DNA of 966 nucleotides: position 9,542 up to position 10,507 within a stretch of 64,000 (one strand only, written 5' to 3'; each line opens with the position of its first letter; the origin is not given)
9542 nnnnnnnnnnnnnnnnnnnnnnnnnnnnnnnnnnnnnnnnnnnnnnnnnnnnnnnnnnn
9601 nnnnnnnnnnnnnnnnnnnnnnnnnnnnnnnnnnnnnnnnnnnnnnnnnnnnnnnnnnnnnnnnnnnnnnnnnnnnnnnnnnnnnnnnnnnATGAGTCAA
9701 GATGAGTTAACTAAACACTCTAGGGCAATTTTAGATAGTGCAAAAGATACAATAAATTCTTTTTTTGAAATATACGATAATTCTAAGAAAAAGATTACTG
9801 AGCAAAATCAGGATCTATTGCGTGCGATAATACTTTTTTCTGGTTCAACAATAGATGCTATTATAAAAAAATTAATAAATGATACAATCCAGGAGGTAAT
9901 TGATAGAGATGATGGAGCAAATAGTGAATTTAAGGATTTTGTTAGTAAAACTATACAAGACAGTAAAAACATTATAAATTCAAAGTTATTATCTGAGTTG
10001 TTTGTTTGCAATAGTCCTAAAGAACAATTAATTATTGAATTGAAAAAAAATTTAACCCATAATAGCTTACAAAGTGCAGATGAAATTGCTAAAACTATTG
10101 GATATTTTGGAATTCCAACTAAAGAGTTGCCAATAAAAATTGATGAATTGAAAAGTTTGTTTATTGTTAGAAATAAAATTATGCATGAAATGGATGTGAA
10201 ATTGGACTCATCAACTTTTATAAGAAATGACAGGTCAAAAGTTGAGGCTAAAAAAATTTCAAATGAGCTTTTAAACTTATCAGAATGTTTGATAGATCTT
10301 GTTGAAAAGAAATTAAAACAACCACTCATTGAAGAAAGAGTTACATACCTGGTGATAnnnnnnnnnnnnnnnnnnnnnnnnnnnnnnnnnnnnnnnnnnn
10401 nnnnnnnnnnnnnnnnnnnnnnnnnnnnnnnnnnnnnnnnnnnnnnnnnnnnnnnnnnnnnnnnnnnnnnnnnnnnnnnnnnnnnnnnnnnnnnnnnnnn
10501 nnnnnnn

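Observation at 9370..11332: Compact three-gene operon at a tRNA hotspot: (GYP)n-repeat small protein + HEPN-motif protein + 303-aa unknown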

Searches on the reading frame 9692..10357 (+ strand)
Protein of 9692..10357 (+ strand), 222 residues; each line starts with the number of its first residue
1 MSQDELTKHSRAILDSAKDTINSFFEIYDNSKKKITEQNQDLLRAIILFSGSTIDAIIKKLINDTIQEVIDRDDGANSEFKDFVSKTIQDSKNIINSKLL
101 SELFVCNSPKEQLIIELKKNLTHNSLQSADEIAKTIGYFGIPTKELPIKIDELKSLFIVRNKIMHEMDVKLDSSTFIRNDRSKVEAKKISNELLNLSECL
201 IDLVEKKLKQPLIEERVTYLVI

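Call 4: search_protein_families(library=pfam, proteins=[window:9692-10357:+], max_evalue=1)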
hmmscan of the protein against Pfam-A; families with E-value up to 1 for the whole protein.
window:9692-10357:+ (222 aa): 3 families
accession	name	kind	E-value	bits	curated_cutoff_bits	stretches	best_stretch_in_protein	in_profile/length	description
PF18735.6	HEPN_RiboL-PSP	-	3.5e-10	40.5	28.4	1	18-205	7-190/191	RiboL-PSP-HEPN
PF18730.6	HEPN_Cthe2314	-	0.0037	17.7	27.1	1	145-209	104-167/174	Cthe_2314-like HEPN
PF22355.1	tRNA_int_end_N3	-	0.034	14.3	26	1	148-179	21-52/55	tRNA-splicing endonuclease subunit NEQ261 N-terminal domain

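Call 5: search_protein_families(library=padloc, proteins=[window:9692-10357:+], max_evalue=1)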
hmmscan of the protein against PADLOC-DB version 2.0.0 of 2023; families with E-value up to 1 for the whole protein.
window:9692-10357:+ (222 aa): 1 family
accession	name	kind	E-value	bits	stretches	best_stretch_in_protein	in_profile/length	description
PDLC04258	PDC-M01B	-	0.0018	15.7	1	59-126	91-159/280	-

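Call 6: search_protein_families(library=ncbifam, proteins=[window:9692-10357:+], max_evalue=1)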
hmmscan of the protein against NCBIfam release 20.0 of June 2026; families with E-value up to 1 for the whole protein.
window:9692-10357:+ (222 aa): 1 family
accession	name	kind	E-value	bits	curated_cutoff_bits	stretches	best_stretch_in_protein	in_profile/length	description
TIGR01687.1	moaD_arch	subfamily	0.11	13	49.5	0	16-64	26-75/88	MoaD family protein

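Call 7: search_protein_families(library=phrogs, proteins=[window:9692-10357:+], max_evalue=1)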
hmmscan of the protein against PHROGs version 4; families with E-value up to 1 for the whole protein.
window:9692-10357:+ (222 aa): 5 families
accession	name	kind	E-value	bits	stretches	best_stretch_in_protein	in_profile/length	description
phrog_13503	-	unknown function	0.00016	22.4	1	23-196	8-184/193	-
phrog_1698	-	head and packaging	0.017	15.3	1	5-94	348-438/562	minor head protein; receptor binding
phrog_8202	-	unknown function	0.039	15.5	1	142-180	9-47/96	-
phrog_26995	-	unknown function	0.18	12.9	1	34-82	126-174/178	-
phrog_36185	-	unknown function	0.64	11.1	0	28-71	46-84/103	-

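Call 17: find_homologous_proteins(query=window:9692-10357:+)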
Query window:9692-10357:+ (222 aa): 35 proteins with E <= 0.001 among 532 candidates.
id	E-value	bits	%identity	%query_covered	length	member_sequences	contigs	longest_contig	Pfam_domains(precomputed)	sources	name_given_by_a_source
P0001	2.4e-131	453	100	100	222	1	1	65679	PF18735.7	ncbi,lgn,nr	ncbi:MAG: HEPN domain-containing protein [Bacilli bacterium]|nr:HEPN domain-containing protein [Baci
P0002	7.0e-66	240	63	93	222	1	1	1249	PF18735.7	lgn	-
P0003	1.1e-65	239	60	93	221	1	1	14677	PF18735.7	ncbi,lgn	-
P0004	1.5e-64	235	59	93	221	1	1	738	PF18735.7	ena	-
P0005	7.8e-48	181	53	90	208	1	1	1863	PF18735.7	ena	-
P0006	5.1e-47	178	48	93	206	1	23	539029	PF18735.7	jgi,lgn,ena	-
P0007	1.5e-46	177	47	93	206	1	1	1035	PF18735.7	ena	-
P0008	8.3e-46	174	48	94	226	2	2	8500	-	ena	-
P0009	8.5e-46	174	47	95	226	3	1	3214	PF18735.7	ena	-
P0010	4.1e-45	172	53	89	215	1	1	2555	PF18735.7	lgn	-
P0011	9.0e-45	171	50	91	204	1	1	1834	PF18735.7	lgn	-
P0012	2.9e-42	163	49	91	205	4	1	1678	PF18735.7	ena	-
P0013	3.4e-42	162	49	93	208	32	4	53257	-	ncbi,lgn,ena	-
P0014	1.0e-41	161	48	93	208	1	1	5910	PF18735.7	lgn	-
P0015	3.6e-41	159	47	94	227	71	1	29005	PF18735.7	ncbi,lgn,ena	-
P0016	3.7e-41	159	46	94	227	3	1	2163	PF18735.7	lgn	-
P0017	6.2e-41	158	46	94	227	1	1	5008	PF18735.7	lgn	-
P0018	6.6e-41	158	46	94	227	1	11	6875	PF18735.7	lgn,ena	-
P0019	1.0e-40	158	46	94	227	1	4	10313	PF18735.7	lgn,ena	-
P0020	1.1e-40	158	47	94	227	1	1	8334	PF18735.7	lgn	-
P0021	1.1e-40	158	46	93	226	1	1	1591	PF18735.7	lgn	-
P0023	2.8e-40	156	45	94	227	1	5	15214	PF18735.7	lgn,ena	-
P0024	3.9e-40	156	45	94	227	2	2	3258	PF18735.7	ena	-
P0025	4.5e-40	156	46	93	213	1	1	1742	PF18735.7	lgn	-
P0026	6.2e-40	155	45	94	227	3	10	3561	PF18735.7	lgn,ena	-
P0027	7.3e-40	155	46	93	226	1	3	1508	PF18735.7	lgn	-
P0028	1.6e-39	154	46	94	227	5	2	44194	PF18735.7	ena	-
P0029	3.7e-39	153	44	94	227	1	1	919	PF18735.7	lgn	-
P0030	9.2e-38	148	51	78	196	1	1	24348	PF18735.7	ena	-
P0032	2.7e-37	146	43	94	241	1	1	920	PF18735.7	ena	-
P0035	5.0e-26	110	34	90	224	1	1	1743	PF18735.7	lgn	-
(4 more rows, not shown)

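Call 23: find_encoding_contigs(protein=P0003, flank=6000, max_places=3)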
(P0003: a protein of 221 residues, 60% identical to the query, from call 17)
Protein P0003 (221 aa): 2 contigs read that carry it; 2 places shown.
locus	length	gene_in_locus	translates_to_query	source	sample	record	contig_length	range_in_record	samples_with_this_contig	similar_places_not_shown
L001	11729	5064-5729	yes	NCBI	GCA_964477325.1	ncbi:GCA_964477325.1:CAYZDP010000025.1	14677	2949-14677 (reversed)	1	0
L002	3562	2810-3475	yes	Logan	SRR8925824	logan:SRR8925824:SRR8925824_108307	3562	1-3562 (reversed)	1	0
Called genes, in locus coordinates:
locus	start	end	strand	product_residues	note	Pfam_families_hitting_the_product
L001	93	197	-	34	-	-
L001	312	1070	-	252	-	-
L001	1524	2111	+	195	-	PF00239:Resolvase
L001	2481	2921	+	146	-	-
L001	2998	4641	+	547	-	PF00239:Resolvase, PF07508:Recombinase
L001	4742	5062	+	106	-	-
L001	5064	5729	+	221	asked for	PF18735:HEPN_RiboL-PSP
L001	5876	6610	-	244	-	PF05116:S6PP (faint), PF08282:Hydrolase_3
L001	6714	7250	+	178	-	-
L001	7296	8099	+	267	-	PF01728:FtsJ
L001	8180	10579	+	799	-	PF01055:Glyco_hydro_31_2nd, PF21365:Glyco_hydro_31_3rd, PF17137:DUF5110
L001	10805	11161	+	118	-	-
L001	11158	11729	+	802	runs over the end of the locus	PF00133:tRNA-synt_1, PF09334:tRNA-synt_1g, PF13603:tRNA-synt_1_2, PF00133:tRNA-synt_1, PF08264:Anticodon_1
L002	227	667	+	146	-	-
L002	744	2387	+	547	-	PF00239:Resolvase, PF07508:Recombinase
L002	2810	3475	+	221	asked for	PF18735:HEPN_RiboL-PSP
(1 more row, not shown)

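Call 24: find_encoding_contigs(protein=P0006, flank=6000, max_places=4)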
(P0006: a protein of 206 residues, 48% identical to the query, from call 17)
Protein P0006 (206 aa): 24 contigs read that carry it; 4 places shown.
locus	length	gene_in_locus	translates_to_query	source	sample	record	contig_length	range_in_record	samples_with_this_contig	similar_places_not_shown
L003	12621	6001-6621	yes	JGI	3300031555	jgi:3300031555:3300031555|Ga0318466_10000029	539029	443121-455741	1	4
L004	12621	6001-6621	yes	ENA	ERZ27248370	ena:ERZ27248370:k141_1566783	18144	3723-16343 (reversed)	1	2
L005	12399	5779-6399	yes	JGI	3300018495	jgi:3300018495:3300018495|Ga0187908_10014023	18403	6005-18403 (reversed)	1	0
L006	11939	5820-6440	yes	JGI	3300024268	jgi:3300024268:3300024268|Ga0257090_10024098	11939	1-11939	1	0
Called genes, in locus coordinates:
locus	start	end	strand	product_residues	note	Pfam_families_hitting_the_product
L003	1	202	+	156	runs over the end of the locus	PF07486:Hydrolase_2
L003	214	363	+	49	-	-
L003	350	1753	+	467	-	PF20769:YPEB_N, PF14620:YPEB_PepSY1-2, PF03413:PepSY (faint)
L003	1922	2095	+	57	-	PF00269:SASP (weak)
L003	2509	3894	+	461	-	PF08245:Mur_ligase_M, PF02875:Mur_ligase_C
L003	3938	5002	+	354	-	PF01820:Dala_Dala_lig_N, PF07478:Dala_Dala_lig_C, PF02786:CPSase_L_D2, PF02222:ATP-grasp, PF13535:ATP-grasp_4 (weak)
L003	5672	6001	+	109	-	-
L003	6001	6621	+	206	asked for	PF18735:HEPN_RiboL-PSP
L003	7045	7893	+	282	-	-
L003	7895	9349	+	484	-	PF12161:HsdM_N, PF02384:N6_Mtase, PF01170:UPF0020, PF20473:MmeI_Mtase (faint), PF07669:Eco57I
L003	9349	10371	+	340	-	PF01420:Methylase_S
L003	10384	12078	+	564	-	PF11398:DUF2813 (faint), PF13175:AAA_15, PF13304:AAA_21, PF02463:SMC_N, PF20469:OLD-like_TOPRIM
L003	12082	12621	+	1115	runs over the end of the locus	PF13643:DUF4145 (weak), PF04313:HSDR_N, PF00270:DEAD, PF04851:ResIII, PF18766:SWI2_SNF2, PF00271:Helicase_C (weak), PF08463:EcoEI_R_C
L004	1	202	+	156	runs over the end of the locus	PF07486:Hydrolase_2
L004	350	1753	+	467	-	PF20769:YPEB_N, PF14620:YPEB_PepSY1-2, PF03413:PepSY (faint)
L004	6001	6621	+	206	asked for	PF18735:HEPN_RiboL-PSP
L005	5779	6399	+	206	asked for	PF18735:HEPN_RiboL-PSP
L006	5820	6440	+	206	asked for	PF18735:HEPN_RiboL-PSP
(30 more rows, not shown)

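Call 25: find_encoding_contigs(protein=P0013, flank=6000, max_places=3)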
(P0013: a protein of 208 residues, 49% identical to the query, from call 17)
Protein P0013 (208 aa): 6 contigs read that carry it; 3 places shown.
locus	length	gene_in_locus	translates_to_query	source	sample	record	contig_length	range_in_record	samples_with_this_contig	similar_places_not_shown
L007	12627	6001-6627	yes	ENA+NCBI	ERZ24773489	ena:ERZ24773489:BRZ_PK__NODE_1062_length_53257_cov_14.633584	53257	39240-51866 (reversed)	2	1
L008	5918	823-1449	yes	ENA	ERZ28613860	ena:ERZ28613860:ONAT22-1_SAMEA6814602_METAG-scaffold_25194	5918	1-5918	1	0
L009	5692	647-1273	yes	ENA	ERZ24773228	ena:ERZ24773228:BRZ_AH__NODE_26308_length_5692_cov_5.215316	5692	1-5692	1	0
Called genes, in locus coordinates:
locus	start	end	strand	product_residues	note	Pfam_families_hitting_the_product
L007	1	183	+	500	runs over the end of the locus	PF12161:HsdM_N, PF02384:N6_Mtase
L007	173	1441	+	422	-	PF01420:Methylase_S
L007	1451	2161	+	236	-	-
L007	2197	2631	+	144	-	-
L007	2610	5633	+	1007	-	PF04313:HSDR_N, PF00270:DEAD (faint), PF04851:ResIII, PF18766:SWI2_SNF2, PF22679:T1R_D3-like, PF11867:T1RH-like_C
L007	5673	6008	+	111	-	-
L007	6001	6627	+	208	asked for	-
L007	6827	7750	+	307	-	PF01381:HTH_3, PF12844:HTH_19, PF13443:HTH_26, PF13560:HTH_31, PF02661:Fic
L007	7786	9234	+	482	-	PF02463:SMC_N (weak), PF13175:AAA_15, PF13476:AAA_23 (weak), PF13304:AAA_21, PF13175:AAA_15, PF13304:AAA_21, PF20469:OLD-like_TOPRIM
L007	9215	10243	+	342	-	PF00580:UvrD-helicase, PF01443:Viral_helicase1 (weak)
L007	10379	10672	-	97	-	-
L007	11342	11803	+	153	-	-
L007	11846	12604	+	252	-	-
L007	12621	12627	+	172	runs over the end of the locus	PF00149:Metallophos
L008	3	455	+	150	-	?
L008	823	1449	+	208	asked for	-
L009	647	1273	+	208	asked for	-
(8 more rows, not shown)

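Call 66: find_related_loci(query=A2, collection=viral_contigs, flank=6000)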
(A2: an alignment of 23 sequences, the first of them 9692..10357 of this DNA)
Query A2 (222 aa) in viral_contigs; peptide patterns used: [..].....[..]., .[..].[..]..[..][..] (x = any residue, [..] = any of these).
200 stretches matched a pattern; 1 encode a relative of the query (tblastn E <= 1e-3); 1 distinct loci.
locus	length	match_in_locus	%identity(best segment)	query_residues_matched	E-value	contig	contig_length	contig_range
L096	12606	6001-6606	33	19-208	2e-31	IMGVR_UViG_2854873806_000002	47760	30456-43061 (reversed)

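Call 72: predict_structure(alignment_id=A5)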
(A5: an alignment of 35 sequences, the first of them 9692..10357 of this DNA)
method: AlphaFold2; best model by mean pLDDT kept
length: 222 residues; sequences in the alignment: 35
mean_pLDDT: 89.9   pTM: 0.86
mean pLDDT of the five models: 89.9, 88.6, 88.3, 88.0, 87.8
residues with pLDDT >= 90: 159; 70-90: 45; 50-70: 15; < 50: 3
segments of 3 or more residues with pLDDT < 50: none
pLDDT, mean of each block of 10 residues (from residue 1): 83 98 95 78 97 96 97 95 86 75 88 93 84 93 94 95 92 87 96 98 95 72 43
secondary structure, 60 per line:
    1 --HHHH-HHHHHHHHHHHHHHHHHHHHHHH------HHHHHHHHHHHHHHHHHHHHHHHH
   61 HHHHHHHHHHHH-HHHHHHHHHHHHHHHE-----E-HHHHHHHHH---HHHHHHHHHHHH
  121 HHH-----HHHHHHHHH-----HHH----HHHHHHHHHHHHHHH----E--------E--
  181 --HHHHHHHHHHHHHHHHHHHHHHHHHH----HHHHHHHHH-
elements in order: H3-6 H8-30 H37-72 H74-88 H97-105 H109-123 H129-137 H150-164 H183-208 H213-221

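Call 77: fold_search(model_id=the predicted structure, library=pdb)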
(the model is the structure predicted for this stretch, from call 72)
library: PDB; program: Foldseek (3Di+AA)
matches with E <= 10: 263; with E <= 0.001: 0
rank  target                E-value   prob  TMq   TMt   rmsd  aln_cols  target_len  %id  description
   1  8tn1_A                4.9e-01  0.20  0.22  0.27  10.4       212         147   11  De novo designed protein binds poly ADP ribose polymerase inhibitors (PARPi) - apo (released 2024-04-24)
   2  2rd3_A                4.9e-01  0.07  0.15  0.15  21.6       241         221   14  Crystal structure of TenA homologue (HP1287) from Helicobacter pylori (released 2008-09-30)
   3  9i1x_B                5.4e-01  0.09  0.17  0.17  17.9       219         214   15  Crystal structure of the E. coli TetR family regulator CecR (released 2025-11-26)
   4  1ylm_A                7.0e-01  0.23  0.23  0.32  10.1       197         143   13  Structure of Cytosolic Protein of Unknown Function YutE from Bacillus subtilis (released 2005-03-01)
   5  3ibx_D                7.0e-01  0.05  0.15  0.15  21.0       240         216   14  Crystal structure of F47Y variant of TenA (HP1287) from Helicobacter pylori (released 2009-11-17)
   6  6ivm_C                7.8e-01  0.06  0.14  0.12  20.1       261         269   11  Crystal structure of a membrane protein P143A (released 2019-11-06)
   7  8g9k_B                8.2e-01  0.11  0.19  0.21  22.6       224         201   14  Geometrically programmable nanomaterial construction using regularized protein building blocks (released 2024-03-13)
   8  9i1x_A                8.6e-01  0.08  0.17  0.17  18.6       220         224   12  Crystal structure of the E. coli TetR family regulator CecR (released 2025-11-26)
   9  2rd3_D                8.6e-01  0.05  0.15  0.15  21.6       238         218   11  Crystal structure of TenA homologue (HP1287) from Helicobacter pylori (released 2008-09-30)
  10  4x0r_B                1.0e+00  0.09  0.20  0.20  15.8       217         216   12  Crystal structure of human MxB stalk domain (released 2014-12-10)
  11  3mk4_A                1.0e+00  0.09  0.22  0.18  20.6       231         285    8  X-Ray structure of human PEX3 in complex with a PEX19 derived peptide (released 2010-06-30)
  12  3ibx_A                1.0e+00  0.05  0.15  0.15  21.7       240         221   13  Crystal structure of F47Y variant of TenA (HP1287) from Helicobacter pylori (released 2009-11-17)
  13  4pho_B                1.1e+00  0.08  0.19  0.16  18.7       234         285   12  ClyA CC6/264 ox (2-303) (released 2014-09-24)
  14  8gyz_A                1.1e+00  0.09  0.22  0.23  21.8       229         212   12  Crystal structure of transcription factor TGA7 from Arabidopsis (released 2022-11-30)
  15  8oyy_A                1.1e+00  0.09  0.21  0.20  23.0       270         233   12  De novo designed soluble GPCR-like fold GLF_32 (released 2023-10-18)
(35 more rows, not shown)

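Call 84: find_related_loci(query=A5, collection=metagenome_contigs, flank=4000)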
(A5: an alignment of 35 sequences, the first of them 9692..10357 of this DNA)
Query A5 (222 aa) in metagenome_contigs; peptide patterns used: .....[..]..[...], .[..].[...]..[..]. (x = any residue, [..] = any of these).
262 stretches matched a pattern; 43 encode a relative of the query (tblastn E <= 1e-3); 43 distinct loci.
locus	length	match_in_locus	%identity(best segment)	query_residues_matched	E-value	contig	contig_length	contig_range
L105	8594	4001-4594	48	4-204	2e-50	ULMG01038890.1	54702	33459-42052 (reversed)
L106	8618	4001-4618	47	1-210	1e-48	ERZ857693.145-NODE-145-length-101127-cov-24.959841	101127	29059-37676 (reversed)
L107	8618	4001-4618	47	1-210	1e-48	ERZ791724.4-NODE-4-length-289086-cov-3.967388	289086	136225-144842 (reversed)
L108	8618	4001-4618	47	1-210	1e-48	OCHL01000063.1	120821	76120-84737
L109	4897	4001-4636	46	1-208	9e-48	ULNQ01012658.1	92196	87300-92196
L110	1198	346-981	46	1-208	7e-50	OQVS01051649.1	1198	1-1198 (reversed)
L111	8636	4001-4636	46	1-208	2e-47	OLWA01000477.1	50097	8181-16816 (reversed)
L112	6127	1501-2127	46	4-208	2e-47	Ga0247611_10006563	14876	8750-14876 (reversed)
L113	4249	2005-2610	36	12-208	2e-40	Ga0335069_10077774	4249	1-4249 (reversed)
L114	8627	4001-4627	35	13-208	7e-35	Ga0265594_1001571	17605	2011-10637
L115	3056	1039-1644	33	8-208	4e-34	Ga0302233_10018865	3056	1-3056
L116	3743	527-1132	35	16-210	1e-32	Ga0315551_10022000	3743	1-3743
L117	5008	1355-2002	33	8-208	2e-32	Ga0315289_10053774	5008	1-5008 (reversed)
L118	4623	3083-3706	30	6-208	5e-32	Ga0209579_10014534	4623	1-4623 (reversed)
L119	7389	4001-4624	30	6-208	6e-32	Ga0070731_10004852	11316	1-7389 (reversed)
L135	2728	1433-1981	31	31-209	1e-26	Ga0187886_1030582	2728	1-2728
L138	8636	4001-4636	28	13-208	6e-26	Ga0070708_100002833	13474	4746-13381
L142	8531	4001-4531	29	36-208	2e-25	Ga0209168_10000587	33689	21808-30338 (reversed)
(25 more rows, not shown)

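Call 87: search_protein_families(library=pfam, proteins=[L135:2018-2374:+, L138:4651-5010:+, L142:4549-4899:+, L138:3266-3775:+, L142:4951-5586:+], max_evalue=1)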
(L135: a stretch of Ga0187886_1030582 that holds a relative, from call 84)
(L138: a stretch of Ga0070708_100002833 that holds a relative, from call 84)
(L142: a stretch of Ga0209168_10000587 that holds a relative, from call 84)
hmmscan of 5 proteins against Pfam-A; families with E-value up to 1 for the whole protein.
L135:2018-2374:+ (119 aa): 2 families
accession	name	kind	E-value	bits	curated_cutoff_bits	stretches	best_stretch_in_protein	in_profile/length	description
PF21784.3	Bflower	-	2.3e-34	118.7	25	1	5-117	2-116/116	4-fold beta flower protein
PF21785.3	Bflower_2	-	0.019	15.3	38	1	6-67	36-98/112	5-fold beta-flower protein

L138:4651-5010:+ (120 aa): 3 families
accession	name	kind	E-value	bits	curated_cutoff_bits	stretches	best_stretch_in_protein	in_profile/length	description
PF21784.3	Bflower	-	7.5e-31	107.4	25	1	4-116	2-116/116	4-fold beta flower protein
PF21785.3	Bflower_2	-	0.0067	16.7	38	1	5-66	36-98/112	5-fold beta-flower protein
PF02948.20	Amelogenin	-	0.015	16.3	27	1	69-105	131-170/179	Amelogenin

L142:4549-4899:+ (117 aa): 2 families
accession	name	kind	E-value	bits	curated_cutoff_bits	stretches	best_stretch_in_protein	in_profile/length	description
PF21784.3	Bflower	-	5.3e-30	104.6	25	1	3-114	2-116/116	4-fold beta flower protein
PF21785.3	Bflower_2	-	0.0028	17.9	38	1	6-65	6-65/112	5-fold beta-flower protein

L138:3266-3775:+ (170 aa): 1 family
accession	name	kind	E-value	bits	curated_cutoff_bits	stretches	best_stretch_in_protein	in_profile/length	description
PF05168.19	HEPN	-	2.9e-06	27.9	22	1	54-143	25-105/117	HEPN domain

L142:4951-5586:+ (212 aa): 0 families

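Call 104: search_dna_similar(query=window:9692-10357:+, collection=plasmids, mode=protein, max_evalue=0.001, max_rows=15)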
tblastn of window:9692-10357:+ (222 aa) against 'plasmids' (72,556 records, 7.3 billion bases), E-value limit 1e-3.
Records with a match: 2; places in all: 2; records where one place covers at least 80% of the query: 0.
Best place of each record, by identity: <60% 2.
By first word of the organism name: Streptomyces 2.
By predicted mobility (MOB-suite, as given by PLSDB): non-mobilizable 2.
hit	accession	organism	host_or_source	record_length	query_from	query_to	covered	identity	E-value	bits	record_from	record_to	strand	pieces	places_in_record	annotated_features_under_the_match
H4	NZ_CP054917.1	Streptomyces sp. NA02950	Single cell,marine sediment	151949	20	183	74%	22.5%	1e-5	53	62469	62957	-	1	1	hypothetical protein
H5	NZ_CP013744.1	Streptomyces sp. CdTB01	soil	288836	30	170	64%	23.8%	1e-5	53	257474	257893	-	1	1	hypothetical protein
